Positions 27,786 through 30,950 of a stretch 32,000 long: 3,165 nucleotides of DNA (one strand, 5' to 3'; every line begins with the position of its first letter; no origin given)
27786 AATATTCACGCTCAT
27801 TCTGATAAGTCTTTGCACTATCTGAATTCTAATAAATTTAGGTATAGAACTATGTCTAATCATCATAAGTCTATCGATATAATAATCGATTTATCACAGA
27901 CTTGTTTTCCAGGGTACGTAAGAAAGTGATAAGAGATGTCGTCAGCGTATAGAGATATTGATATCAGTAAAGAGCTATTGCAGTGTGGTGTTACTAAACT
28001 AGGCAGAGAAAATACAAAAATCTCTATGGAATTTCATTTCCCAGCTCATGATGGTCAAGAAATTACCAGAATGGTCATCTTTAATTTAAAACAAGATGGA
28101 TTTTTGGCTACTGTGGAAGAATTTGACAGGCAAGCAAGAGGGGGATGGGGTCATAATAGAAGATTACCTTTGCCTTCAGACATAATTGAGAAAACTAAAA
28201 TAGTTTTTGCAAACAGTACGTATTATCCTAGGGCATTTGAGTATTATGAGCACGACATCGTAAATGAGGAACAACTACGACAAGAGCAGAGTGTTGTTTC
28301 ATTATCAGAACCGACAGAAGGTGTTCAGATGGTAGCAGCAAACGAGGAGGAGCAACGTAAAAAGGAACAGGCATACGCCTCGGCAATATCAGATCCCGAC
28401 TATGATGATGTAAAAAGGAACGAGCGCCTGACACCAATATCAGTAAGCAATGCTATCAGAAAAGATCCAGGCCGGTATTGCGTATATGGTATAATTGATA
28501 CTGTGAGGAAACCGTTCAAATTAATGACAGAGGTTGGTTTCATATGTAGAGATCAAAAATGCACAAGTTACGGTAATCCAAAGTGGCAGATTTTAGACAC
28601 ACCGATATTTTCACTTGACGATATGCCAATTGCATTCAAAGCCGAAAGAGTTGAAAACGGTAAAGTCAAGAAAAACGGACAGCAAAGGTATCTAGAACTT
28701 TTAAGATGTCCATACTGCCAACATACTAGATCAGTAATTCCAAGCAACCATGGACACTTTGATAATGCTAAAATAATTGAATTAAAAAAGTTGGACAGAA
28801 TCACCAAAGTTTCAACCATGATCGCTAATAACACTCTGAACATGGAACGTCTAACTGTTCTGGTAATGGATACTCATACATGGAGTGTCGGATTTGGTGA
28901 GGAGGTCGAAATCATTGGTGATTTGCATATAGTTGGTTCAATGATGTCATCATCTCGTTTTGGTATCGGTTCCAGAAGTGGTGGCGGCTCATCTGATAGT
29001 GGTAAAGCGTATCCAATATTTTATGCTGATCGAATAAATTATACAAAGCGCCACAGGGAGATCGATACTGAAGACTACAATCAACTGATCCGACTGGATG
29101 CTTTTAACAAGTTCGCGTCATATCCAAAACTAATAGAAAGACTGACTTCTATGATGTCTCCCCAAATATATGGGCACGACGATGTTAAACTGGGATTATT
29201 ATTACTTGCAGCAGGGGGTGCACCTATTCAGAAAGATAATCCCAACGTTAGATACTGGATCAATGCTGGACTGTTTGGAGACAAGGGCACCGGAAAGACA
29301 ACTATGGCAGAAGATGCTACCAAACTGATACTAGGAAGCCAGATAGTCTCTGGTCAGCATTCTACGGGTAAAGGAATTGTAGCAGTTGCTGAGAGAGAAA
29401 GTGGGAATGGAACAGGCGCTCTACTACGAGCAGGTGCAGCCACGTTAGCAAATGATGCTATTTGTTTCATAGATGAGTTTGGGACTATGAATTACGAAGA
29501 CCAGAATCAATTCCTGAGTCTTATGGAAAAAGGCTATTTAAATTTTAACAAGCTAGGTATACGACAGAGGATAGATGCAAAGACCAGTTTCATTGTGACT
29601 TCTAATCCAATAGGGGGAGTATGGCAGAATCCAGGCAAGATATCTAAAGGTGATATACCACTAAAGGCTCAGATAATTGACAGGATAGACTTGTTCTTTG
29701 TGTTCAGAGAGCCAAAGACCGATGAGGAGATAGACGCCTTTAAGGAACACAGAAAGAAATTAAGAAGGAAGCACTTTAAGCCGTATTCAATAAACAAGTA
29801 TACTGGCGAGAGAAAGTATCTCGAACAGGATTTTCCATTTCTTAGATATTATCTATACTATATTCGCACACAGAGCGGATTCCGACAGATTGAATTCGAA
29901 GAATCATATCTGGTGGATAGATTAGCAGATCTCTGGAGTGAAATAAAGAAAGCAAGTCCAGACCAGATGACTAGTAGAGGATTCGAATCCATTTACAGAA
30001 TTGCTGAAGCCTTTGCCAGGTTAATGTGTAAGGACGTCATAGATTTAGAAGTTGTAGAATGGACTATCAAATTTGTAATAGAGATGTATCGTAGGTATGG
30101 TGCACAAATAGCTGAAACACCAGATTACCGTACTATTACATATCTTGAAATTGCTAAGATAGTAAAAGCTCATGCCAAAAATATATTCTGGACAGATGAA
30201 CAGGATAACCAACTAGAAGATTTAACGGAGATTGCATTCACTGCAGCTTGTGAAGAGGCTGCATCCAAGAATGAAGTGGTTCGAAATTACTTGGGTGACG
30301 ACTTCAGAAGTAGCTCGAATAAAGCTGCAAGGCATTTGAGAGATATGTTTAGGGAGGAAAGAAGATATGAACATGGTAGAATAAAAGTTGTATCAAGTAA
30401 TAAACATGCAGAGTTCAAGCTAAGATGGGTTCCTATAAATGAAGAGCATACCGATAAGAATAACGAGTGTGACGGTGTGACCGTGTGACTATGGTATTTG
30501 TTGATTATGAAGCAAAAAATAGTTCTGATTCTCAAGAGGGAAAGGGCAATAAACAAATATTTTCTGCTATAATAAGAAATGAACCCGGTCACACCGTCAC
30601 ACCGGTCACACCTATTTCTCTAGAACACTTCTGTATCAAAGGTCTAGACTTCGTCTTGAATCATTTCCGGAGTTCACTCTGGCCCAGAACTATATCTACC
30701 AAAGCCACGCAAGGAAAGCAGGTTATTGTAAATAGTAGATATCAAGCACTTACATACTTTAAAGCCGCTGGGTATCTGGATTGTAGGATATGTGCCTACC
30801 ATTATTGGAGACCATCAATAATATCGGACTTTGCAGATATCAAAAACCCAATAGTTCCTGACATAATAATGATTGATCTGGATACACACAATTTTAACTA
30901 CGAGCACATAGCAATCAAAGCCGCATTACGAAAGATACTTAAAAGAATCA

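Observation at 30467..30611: Triple GTGTGAC / triple GTCACAC inverted arrays around an AT-rich core at the MCM-PrimPol junction: candidate origin embedded in coding sequence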

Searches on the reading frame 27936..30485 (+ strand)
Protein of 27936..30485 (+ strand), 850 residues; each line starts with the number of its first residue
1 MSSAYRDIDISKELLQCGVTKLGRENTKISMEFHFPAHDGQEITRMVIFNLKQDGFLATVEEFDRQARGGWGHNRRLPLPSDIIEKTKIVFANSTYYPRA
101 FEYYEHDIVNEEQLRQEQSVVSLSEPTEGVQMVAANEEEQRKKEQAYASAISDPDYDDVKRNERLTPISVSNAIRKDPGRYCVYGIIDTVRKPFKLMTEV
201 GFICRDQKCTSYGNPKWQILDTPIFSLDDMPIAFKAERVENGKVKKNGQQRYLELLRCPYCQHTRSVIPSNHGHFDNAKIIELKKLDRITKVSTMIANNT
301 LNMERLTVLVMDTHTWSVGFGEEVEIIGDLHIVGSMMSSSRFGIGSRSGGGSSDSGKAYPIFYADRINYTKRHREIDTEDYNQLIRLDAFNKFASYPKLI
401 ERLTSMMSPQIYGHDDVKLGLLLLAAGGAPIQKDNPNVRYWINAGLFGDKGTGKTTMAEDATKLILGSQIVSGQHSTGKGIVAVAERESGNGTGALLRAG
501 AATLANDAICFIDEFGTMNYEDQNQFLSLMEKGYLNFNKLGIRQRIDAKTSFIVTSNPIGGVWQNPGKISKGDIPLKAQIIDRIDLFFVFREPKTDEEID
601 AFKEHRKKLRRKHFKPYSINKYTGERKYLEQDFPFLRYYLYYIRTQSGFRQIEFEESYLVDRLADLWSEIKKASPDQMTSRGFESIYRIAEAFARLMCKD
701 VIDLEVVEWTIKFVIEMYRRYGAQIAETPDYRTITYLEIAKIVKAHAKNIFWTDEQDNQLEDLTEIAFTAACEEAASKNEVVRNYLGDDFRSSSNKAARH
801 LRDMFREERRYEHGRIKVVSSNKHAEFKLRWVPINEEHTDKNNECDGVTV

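Call 7: search_protein_families(library=pfam, proteins=[window:27936-30485:+], max_evalue=0.01)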
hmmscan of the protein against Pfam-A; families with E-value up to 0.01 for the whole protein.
window:27936-30485:+ (850 aa): 6 families
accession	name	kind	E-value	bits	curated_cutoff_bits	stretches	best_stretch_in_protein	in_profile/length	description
PF00493.29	MCM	-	1.9e-39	135.5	23.3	1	388-600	3-213/224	MCM P-loop domain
PF07728.20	AAA_5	-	1.3e-06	28.9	22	1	446-560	4-125/139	AAA domain (dynein-related subfamily)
PF17855.7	MCM_lid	-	3e-06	28.1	27.4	1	635-714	2-83/87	MCM AAA-lid domain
PF00158.32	Sigma54_activat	-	3.7e-05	23.9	20.2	1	487-557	73-142/168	Sigma-54 interaction domain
PF00004.35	AAA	-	0.0012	19.7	21.2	1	446-557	3-109/131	ATPase family associated with various cellular activities (AAA)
PF01078.27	Mg_chelatase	-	0.0026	17.6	20.3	0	492-564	92-165/207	Magnesium chelatase, subunit ChlI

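Call 55: search_protein_families(library=phrogs, proteins=[window:27936-30485:+], max_evalue=0.01)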
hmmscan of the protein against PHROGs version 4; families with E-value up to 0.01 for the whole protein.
window:27936-30485:+ (850 aa): 3 families
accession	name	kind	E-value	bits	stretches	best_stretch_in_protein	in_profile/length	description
phrog_10371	-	DNA, RNA and nucleotide metabolism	1.7e-50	173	1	256-719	159-595/683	DNA helicase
phrog_168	-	DNA, RNA and nucleotide metabolism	2.6e-05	25.1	1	443-730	44-295/314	clamp loader of DNA polymerase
phrog_18685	-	unknown function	0.00023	20.2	1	433-539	632-737/1028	-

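Call 100: search_protein_families(library=ncbifam, proteins=[window:27936-30485:+], max_evalue=0.1)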
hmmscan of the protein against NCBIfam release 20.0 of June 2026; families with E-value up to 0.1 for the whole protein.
window:27936-30485:+ (850 aa): 5 families
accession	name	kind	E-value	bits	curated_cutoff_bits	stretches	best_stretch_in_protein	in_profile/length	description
NF040949.1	minchrom_main_MCM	domain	2.1e-33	115.6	940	1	391-727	273-601/682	minichromosome maintenance protein MCM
TIGR02974.1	phageshock_pspF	equivalog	0.008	15.4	443.55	1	487-557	73-142/336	phage shock protein operon transcriptional activator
TIGR02180.1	GRX_euk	equivalog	0.023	14.9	87.25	1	258-300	9-50/84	glutaredoxin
NF041946.1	LuxO_transreg_Vib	equivalog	0.058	12.2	800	1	493-556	213-275/463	quorum-sensing sigma-54 dependent transcriptional regulator LuxO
NF041552.1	TF_PrdR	equivalog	0.071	11.4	795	0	489-554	342-407/577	sigma-54 dependent transcriptional regulator PrdR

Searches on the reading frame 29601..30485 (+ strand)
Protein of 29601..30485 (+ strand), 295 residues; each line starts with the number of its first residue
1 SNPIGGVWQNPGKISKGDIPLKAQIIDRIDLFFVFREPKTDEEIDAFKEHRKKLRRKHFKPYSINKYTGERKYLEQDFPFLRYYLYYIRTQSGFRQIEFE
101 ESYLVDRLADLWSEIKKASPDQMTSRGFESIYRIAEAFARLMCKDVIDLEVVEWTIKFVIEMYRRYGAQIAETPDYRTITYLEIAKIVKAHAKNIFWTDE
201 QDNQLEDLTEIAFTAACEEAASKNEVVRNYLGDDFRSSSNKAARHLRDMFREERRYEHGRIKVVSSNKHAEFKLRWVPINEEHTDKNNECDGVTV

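Call 75: find_homologous_proteins(query=window:29601-30485:+, max_evalue=1e-10)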
Query window:29601-30485:+ (295 aa): 11 proteins with E <= 1e-10 among 557 candidates.
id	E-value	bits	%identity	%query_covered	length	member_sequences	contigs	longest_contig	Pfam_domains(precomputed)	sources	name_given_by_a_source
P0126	1.0e-127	444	70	98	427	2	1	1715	PF17855.8,PF00493.30,PF07728.21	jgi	jgi:DNA replicative helicase MCM subunit Mcm2 (Cdc46/Mcm family)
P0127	3.6e-121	422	68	94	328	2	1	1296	PF17855.8,PF00493.30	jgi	jgi:DNA replicative helicase MCM subunit Mcm2 (Cdc46/Mcm family)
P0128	9.0e-114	398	64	98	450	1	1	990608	PF17855.8,PF00493.30,PF07728.21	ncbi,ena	-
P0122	3.1e-87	311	81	59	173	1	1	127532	PF17855.8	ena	-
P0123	3.5e-67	245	63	59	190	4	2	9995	PF17855.8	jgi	jgi:DNA replicative helicase MCM subunit Mcm2 (Cdc46/Mcm family)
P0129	9.4e-61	224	89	40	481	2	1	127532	PF00158.33,PF00493.30,PF07728.21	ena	-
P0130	3.9e-56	209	67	53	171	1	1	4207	PF17855.8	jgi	jgi:DNA replicative helicase MCM subunit Mcm2 (Cdc46/Mcm family)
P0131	3.7e-53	199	60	53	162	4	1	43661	PF17855.8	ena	-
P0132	3.7e-51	193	61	53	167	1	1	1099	-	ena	-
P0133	8.8e-50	188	60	53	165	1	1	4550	PF17855.8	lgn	-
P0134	1.5e-30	125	78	27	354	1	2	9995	PF00493.30,PF07728.21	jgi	jgi:DNA replicative helicase MCM subunit Mcm2 (Cdc46/Mcm family)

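Call 78: search_protein_families(library=pfam, proteins=[P0130, P0133], max_evalue=10)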
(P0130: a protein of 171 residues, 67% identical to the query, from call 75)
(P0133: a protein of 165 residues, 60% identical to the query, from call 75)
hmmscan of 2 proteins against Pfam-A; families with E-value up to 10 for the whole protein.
P0130 (171 aa): 3 families
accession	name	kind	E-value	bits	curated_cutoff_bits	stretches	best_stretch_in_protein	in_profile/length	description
PF17855.7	MCM_lid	-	4.1e-06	27.6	27.4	1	1-38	47-84/87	MCM AAA-lid domain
PF13368.11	Toprim_C_rpt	-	0.065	13.6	22.3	1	85-108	32-55/57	Topoisomerase C-terminal repeat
PF09397.16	FtsK_gamma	-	0.12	12.6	30.6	1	88-131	3-46/63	Ftsk gamma domain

P0133 (165 aa): 3 families
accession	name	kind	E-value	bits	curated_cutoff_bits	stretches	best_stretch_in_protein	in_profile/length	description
PF17855.7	MCM_lid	-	4.6e-06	27.5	27.4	1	1-38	47-84/87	MCM AAA-lid domain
PF09508.16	Lact_bio_phlase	-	0.0031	16.4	26.6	1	14-118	319-424/434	Lacto-N-biose phosphorylase N-terminal TIM barrel domain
PF16427.10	DUF5024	-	0.065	14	25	1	85-152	12-78/104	Domain of unknown function (DUF5024)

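Call 85: find_encoding_contigs(protein=P0131, flank=1500, max_places=1)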
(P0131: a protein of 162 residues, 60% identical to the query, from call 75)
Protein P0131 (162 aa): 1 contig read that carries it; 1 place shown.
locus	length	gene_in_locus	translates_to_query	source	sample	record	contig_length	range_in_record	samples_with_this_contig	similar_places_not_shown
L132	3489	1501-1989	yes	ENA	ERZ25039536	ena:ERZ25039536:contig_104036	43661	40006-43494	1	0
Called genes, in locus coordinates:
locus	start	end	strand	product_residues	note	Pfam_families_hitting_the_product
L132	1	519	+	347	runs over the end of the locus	-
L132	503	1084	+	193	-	PF00493:MCM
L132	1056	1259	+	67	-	PF00493:MCM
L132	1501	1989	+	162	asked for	PF17855:MCM_lid (faint)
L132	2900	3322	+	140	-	PF18689:PriX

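Call 86: find_encoding_contigs(protein=P0133, flank=1500, max_places=1)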
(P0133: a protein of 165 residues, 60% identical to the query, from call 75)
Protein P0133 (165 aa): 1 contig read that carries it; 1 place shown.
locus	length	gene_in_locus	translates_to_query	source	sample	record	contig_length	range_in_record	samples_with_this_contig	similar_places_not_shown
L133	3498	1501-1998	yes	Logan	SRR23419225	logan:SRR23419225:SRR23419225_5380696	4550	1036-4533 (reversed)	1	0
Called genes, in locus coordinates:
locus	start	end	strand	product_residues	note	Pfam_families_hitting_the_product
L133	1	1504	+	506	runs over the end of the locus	?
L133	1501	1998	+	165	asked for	PF17855:MCM_lid (weak)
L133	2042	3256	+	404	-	PF18689:PriX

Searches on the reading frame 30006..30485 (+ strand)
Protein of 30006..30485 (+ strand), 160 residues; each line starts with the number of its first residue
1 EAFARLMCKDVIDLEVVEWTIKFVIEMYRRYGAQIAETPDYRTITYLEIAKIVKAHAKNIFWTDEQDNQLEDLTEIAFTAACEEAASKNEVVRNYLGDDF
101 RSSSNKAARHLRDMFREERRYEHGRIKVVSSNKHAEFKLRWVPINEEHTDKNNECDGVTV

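Call 69: find_homologous_proteins(query=window:30006-30485:+, max_evalue=0.00001)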
Query window:30006-30485:+ (160 aa): 5 proteins with E <= 0.00001 among 46 candidates.
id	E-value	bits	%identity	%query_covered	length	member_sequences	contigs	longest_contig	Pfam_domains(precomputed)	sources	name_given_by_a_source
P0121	2.8e-98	344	100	96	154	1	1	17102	-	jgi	jgi:hypothetical protein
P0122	1.3e-79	284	79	100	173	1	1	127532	PF17855.8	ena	-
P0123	2.2e-52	195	62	89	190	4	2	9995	PF17855.8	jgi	jgi:DNA replicative helicase MCM subunit Mcm2 (Cdc46/Mcm family)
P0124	1.3e-51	193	66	88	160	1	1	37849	-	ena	-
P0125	1.7e-28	118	65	57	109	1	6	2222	PF17855.8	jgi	jgi:DNA replicative helicase MCM subunit Mcm2 (Cdc46/Mcm family)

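Call 74: predict_structure(alignment_id=A3)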
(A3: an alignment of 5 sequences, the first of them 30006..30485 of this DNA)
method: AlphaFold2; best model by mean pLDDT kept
length: 160 residues; sequences in the alignment: 5
mean_pLDDT: 53.2   pTM: 0.49
mean pLDDT of the five models: 53.2, 40.7, 39.3, 37.1, 37.0
residues with pLDDT >= 90: 0; 70-90: 15; 50-70: 88; < 50: 57
segments of 3 or more residues with pLDDT < 50: 1-10, 116-160
pLDDT, mean of each block of 10 residues (from residue 1): 33 68 71 57 60 63 69 54 62 65 67 51 39 35 30 26
secondary structure, 60 per line:
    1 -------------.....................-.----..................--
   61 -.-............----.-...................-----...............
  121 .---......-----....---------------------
elements in order: H14-34 H41-57 H64-75 H82-100 H106-114 E115-121 E125-130 E136-139

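Call 78: search_protein_families(library=pfam, proteins=[P0122], max_evalue=10)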
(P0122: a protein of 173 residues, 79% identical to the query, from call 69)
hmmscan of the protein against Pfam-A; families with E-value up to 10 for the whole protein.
P0122 (173 aa): 3 families
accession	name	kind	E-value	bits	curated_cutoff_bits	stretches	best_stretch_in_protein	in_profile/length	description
PF17855.7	MCM_lid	-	4e-06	27.7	27.4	1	1-38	47-84/87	MCM AAA-lid domain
PF11116.13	DUF2624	-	0.1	13.9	24.7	1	61-91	38-68/83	Protein of unknown function (DUF2624)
PF09524.15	Phg_2220_C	-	0.16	12.5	27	0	109-144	9-44/73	Conserved phage C-terminus (Phg_2220_C)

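Call 83: find_encoding_contigs(protein=P0124, flank=1500, max_places=1)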
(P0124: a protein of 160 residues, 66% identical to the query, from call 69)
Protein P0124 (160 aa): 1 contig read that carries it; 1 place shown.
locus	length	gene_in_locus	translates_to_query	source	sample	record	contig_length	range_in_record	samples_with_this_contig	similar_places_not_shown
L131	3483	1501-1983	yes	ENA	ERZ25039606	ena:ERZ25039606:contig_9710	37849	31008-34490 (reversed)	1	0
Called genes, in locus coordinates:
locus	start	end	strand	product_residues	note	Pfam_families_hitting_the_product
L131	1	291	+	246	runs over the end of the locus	-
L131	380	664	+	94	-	-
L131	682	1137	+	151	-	PF00493:MCM, PF07728:AAA_5 (weak)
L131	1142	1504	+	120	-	-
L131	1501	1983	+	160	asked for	-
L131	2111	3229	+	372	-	PF18689:PriX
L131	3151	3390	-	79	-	-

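Call 84: find_encoding_contigs(protein=P0123, flank=1500, max_places=1)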
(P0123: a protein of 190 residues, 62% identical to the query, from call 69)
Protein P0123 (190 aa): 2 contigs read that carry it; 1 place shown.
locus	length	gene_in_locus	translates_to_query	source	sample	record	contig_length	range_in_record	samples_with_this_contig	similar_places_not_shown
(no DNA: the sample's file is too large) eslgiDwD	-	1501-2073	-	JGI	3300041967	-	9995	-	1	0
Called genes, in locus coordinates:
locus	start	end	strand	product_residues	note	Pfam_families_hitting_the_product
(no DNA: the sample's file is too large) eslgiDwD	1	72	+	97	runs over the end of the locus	-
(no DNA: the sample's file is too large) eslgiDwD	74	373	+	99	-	-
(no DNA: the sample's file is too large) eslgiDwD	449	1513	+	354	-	PF00493:MCM, PF07728:AAA_5 (weak)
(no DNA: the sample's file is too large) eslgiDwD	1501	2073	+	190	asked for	PF17855:MCM_lid (weak)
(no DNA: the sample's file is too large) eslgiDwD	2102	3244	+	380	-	PF18689:PriX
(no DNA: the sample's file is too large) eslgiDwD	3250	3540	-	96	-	-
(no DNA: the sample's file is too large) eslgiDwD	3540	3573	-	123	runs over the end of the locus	-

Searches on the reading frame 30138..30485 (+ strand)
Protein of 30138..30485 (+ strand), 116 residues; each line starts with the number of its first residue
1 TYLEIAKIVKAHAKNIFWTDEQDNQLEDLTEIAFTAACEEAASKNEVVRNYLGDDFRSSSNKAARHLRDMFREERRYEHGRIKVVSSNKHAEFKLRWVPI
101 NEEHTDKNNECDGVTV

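Call 78: search_protein_families(library=pfam, proteins=[window:30138-30485:+], max_evalue=10)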
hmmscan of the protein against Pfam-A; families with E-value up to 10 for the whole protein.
window:30138-30485:+ (116 aa): 1 family
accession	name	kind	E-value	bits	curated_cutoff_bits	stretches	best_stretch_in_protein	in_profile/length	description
PF23357.1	DUF7088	-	0.15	12.7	27.8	1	48-86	24-62/105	Domain of unknown function (DUF7088)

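Call 79: predict_structure(alignment_id=A4)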
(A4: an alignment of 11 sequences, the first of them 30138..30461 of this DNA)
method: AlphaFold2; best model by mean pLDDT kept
length: 108 residues; sequences in the alignment: 11
mean_pLDDT: 76.2   pTM: 0.67
mean pLDDT of the five models: 76.2, 75.9, 74.5, 70.7, 70.1
residues with pLDDT >= 90: 0; 70-90: 80; 50-70: 14; < 50: 14
segments of 3 or more residues with pLDDT < 50: 18-25, 103-108
pLDDT, mean of each block of 10 residues (from residue 1): 87 64 52 88 88 79 87 83 76 82 45
secondary structure, 60 per line:
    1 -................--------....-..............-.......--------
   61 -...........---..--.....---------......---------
elements in order: H2-17 H26-29 E31-33 H34-44 H46-52 H62-72 E80-84 E94-99

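Call 82: fold_search(model_id=the predicted structure, library=pdb)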
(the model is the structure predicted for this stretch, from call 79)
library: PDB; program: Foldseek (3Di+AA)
matches with E <= 10: 97; with E <= 0.001: 0
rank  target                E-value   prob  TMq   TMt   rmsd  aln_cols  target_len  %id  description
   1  5dui_A                6.2e-01  0.57  0.44  0.53   5.0       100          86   10  Identification of a new FoxO1 binding site that precludes CREB binding at the glucose-6-phosphatase catalytic subunit  (released 2016-09-21)
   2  7xex_B                7.9e-01  0.08  0.22  0.07  11.7       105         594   11  Crystal strucutre of apoCasDinG (released 2023-07-26)
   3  7xex_A                8.4e-01  0.09  0.22  0.07  12.4        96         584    9  Crystal strucutre of apoCasDinG (released 2023-07-26)
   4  3rpu_Y                1.1e+00  0.21  0.40  0.25   7.1       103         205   12  Crystal structure of the MukE-MukF complex (released 2012-03-14)
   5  3euh_C                1.4e+00  0.20  0.41  0.25   6.8       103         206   14  Crystal Structure of the MukE-MukF Complex (released 2009-01-20)
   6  7nyw_E                1.4e+00  0.20  0.43  0.25   6.4       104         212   12  Cryo-EM structure of the MukBEF-MatP-DNA head module (released 2021-07-07)
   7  7xf0_A                1.6e+00  0.06  0.23  0.07  11.9        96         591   10  Crystal strucutre of CasDinG in complex with ATP (released 2023-07-26)
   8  3j9w_BQ               1.9e+00  0.04  0.22  0.21  14.3        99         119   16  Cryo-EM structure of the Bacillus subtilis MifM-stalled ribosome complex (released 2015-04-29)
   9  9evs_1O               2.0e+00  0.03  0.20  0.17  13.3       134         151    9  Structure of the flowering plant mitoribosome with P-site tRNA (released 2025-09-03)
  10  3rpu_G                2.1e+00  0.16  0.42  0.26   6.6       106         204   12  Crystal structure of the MukE-MukF complex (released 2012-03-14)
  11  9gmb_E                2.1e+00  0.12  0.38  0.24   6.8       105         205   12  MukEF in complex with the phage protein gp5.9 (released 2025-03-26)
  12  7xf0_B                2.4e+00  0.04  0.24  0.07  12.0       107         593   11  Crystal strucutre of CasDinG in complex with ATP (released 2023-07-26)
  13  3j7y_O                2.4e+00  0.03  0.20  0.17  13.5       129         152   11  Structure of the large ribosomal subunit from human mitochondria (released 2014-10-15)
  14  5vyv_A                2.7e+00  0.10  0.34  0.23   8.3       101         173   13  Crystal structure of a protein of unknown function YceH/ECK1052 involved in membrane biogenesis from Escherichia coli (released 2017-06-07)
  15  7xex_C                2.7e+00  0.06  0.26  0.08  11.9        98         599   10  Crystal strucutre of apoCasDinG (released 2023-07-26)
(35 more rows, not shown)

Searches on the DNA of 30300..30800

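Call 90: search_rna_families(source=window, start=30300, end=30800, threshold=evalue, max_evalue=1)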
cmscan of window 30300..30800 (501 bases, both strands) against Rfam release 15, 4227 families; matches with E-value up to 1: 0.
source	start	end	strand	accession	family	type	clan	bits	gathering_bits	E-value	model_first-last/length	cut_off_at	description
